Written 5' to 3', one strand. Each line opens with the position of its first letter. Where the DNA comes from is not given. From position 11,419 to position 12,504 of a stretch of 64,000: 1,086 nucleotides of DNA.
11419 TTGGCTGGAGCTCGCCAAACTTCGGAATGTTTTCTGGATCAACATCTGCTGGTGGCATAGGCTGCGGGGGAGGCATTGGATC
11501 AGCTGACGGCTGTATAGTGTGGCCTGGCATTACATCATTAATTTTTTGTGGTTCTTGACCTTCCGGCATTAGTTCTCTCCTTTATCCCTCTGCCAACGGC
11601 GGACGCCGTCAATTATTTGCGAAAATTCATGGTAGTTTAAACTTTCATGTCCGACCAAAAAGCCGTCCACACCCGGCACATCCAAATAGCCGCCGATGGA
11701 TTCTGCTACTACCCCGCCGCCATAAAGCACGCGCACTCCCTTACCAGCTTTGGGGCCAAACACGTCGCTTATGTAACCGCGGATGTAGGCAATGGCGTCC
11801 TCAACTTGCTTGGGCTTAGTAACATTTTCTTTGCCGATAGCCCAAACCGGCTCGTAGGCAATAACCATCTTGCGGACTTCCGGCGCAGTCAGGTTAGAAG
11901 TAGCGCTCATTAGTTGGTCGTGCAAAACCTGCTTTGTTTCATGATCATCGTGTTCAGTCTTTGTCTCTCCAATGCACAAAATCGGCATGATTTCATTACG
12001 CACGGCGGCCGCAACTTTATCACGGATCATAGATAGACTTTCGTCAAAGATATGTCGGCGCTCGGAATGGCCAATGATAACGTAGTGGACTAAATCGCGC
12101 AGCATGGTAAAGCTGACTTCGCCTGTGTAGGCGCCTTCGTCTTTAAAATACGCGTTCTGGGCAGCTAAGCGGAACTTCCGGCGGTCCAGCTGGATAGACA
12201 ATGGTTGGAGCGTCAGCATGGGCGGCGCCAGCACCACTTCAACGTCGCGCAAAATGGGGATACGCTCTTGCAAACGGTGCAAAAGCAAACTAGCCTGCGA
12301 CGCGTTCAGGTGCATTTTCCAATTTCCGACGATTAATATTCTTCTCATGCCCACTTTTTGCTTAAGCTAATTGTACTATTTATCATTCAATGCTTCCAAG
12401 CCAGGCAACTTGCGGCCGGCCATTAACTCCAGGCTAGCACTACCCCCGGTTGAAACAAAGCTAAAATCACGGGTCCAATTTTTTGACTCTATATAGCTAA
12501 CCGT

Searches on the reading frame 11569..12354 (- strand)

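Call 44: search_protein_families(library=pfam, proteins=[window:11569-12354:-], max_evalue=0.001)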
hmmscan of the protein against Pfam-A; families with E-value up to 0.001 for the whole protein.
window:11569-12354:- (261 aa): 1 family
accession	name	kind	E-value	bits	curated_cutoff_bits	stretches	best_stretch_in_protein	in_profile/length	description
PF00121.24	TIM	-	5.1e-75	252.6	20.1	1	7-249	2-243/245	Triosephosphate isomerase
